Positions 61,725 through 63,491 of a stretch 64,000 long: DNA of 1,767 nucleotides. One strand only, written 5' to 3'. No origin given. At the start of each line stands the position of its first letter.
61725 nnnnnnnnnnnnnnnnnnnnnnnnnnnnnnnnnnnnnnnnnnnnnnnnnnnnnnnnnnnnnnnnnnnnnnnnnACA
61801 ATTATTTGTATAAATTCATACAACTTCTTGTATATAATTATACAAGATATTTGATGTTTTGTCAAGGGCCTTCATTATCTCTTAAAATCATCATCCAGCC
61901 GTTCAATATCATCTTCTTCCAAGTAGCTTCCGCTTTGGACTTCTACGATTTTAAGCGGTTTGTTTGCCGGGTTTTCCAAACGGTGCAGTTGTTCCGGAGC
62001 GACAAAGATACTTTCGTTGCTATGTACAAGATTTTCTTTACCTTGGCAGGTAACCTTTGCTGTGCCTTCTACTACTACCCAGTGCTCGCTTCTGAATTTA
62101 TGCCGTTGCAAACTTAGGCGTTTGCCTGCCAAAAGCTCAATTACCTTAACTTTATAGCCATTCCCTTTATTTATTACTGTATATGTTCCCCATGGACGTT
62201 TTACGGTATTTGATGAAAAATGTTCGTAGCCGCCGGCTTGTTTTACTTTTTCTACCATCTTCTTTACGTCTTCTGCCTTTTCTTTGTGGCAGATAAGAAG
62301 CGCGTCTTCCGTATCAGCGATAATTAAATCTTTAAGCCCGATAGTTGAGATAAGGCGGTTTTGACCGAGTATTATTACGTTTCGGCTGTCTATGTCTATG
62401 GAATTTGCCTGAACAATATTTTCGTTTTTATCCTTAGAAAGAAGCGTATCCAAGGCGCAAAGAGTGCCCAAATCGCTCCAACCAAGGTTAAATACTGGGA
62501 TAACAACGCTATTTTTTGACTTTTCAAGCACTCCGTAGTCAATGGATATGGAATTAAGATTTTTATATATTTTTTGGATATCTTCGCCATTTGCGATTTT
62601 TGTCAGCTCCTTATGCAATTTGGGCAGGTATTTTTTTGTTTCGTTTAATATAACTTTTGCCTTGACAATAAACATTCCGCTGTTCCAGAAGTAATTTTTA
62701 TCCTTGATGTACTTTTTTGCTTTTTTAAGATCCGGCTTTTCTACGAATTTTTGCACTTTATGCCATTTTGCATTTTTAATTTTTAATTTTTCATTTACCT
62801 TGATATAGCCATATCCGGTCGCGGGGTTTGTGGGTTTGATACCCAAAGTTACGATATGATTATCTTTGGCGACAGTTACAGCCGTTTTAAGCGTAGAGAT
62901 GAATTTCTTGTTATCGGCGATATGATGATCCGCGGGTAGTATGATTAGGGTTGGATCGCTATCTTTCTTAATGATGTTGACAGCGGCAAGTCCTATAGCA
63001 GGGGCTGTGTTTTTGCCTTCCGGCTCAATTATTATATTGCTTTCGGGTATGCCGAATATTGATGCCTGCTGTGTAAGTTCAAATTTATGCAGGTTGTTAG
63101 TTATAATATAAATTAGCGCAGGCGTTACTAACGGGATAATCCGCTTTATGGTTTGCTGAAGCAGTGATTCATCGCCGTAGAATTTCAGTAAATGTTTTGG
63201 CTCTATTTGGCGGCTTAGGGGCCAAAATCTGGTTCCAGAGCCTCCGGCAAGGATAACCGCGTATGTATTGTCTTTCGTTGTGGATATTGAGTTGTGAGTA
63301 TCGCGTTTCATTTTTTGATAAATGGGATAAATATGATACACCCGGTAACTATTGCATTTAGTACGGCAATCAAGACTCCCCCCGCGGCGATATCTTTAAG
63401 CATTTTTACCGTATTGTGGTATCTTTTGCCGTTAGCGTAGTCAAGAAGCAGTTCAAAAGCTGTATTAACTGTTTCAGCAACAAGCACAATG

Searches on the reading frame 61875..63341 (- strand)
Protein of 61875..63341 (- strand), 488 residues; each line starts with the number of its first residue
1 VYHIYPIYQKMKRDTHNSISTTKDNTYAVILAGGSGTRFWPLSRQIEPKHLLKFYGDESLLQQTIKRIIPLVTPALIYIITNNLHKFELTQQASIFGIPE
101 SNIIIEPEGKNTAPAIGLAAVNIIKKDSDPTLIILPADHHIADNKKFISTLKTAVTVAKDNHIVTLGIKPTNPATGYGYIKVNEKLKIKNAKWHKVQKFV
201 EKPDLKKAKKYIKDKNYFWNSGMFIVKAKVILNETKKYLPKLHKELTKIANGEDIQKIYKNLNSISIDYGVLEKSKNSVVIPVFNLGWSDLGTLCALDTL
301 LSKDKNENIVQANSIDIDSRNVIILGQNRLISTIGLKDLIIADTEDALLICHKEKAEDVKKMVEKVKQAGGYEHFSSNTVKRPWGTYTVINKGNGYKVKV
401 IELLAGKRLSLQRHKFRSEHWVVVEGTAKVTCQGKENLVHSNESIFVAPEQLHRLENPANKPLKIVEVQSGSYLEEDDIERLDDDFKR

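Call 5: search_protein_families(library=pfam, proteins=[window:61875-63341:-], max_evalue=0.01)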
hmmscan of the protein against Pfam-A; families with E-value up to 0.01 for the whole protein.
window:61875-63341:- (488 aa): 6 families
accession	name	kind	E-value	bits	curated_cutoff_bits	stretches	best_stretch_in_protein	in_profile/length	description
PF00483.29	NTP_transferase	-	1.2e-48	166.3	21.2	1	28-302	2-240/245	Nucleotidyl transferase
PF01050.24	MannoseP_isomer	-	4.6e-43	146.5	23.6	1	373-484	5-116/116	Mannose-6-phosphate isomerase C-terminal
PF22640.1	ManC_GMP_beta-helix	-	1.4e-20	73.4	27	1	313-365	2-54/55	MannoseP isomerase/GMP-like beta-helix domain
PF07883.17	Cupin_2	-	3e-08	33.7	27.2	1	402-468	4-69/70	Cupin domain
PF12804.13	NTP_transf_3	-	7.3e-06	26.7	27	1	28-139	1-96/160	MobA-like NTP transferase domain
PF02311.25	AraC_binding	-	0.0043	17.2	21.1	1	421-464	27-70/135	AraC-like ligand binding domain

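Call 7: find_encoding_contigs(protein=window:61875-63341:-, flank=10000, max_places=10)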
Protein window:61875-63341:- (488 aa): no gene with exactly this product is on record in the collection.

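Call 15: find_related_loci(query=window:61875-63341:-, collection=genome_contigs, flank=10000)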
Query window:61875-63341:- (488 aa) in genome_contigs; peptide patterns used: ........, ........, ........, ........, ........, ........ (x = any residue, [..] = any of these).
146 stretches matched a pattern; 78 encode a relative of the query (tblastn E <= 1e-3); 78 distinct loci.
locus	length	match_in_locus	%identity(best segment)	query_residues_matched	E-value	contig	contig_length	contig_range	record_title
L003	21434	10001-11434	71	11-488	0e+0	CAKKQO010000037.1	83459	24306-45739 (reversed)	Omnitrophica bacterium GWA2_41_15 isolate Hainich-H51-bin333-1 genome assembly, contig: H51-bin333_1_Hain_H51_02um_R3_78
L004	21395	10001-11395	58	23-488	9e-179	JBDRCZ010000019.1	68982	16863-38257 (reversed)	MAG: Candidatus Omnitrophota bacterium isolate MEGAHIT-group-1.222 k141_4478847, whole genome shotgun sequence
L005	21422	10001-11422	52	10-488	1e-160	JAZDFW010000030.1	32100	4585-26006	MAG: Candidatus Omnitrophota bacterium isolate MEGAHIT-group-0.225 k141_9716867, whole genome shotgun sequence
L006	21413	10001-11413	42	16-488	3e-123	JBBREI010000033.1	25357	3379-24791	MAG: Burkholderiales bacterium isolate Co_metawrap_2495 Cmw_2495_k141_24316782_length_25357_cov_10.0000, whole genome sh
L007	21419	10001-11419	41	20-488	6e-122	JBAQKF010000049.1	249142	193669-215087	MAG: Usitatibacter sp. isolate MFD06153_ilm_asm_bin19 k127_81199, whole genome shotgun sequence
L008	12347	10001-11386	41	25-488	6e-110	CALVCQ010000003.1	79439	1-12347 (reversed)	MAG: Candidatus Gastranaerophilales bacterium isolate BRZ_AN__bin36 genome assembly, contig: BRZ_AN__NODE_481_length_794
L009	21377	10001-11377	41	27-488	3e-109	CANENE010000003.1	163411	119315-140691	MAG TPA_asm: uncultured bacterium isolate SRR19981115_bin.11_metawrap_v1.3_MAG genome assembly, contig: NODE.61_length_1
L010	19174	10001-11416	40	27-488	2e-107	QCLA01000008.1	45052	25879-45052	Prochlorococcus sp. AG-412-F02 Ga0171905_108, whole genome shotgun sequence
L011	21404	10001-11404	39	29-488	1e-104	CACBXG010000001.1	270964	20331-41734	uncultured SAR116 cluster alpha proteobacterium isolate AG-359-O10 genome assembly, contig: AG-359-O10_NODE_1, whole gen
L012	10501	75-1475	41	29-488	2e-104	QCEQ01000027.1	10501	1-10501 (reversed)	Prochlorococcus sp. AG-355-P16 Ga0115787_127, whole genome shotgun sequence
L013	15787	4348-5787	39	19-488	3e-103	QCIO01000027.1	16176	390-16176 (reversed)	Prochlorococcus sp. AG-402-L23 Ga0115744_127, whole genome shotgun sequence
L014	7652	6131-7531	41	29-488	2e-103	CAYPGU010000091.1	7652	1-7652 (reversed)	MAG TPA_asm: uncultured Legionellaceae bacterium isolate SRP242652_co2_74 genome assembly, contig: NODE_10107_length_765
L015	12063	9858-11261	39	29-488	4e-103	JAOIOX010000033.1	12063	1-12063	Prochlorococcus sp. AH-736-N03 AH-736-N03_NODE_33, whole genome shotgun sequence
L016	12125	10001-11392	39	29-488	1e-102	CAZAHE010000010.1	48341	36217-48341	MAG TPA_asm: uncultured Acidiferrobacteraceae bacterium isolate SRP092796_co6_408 genome assembly, contig: NODE_351_leng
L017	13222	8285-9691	40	29-488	9e-102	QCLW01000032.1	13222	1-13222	Prochlorococcus sp. AG-418-F16 Ga0171919_132, whole genome shotgun sequence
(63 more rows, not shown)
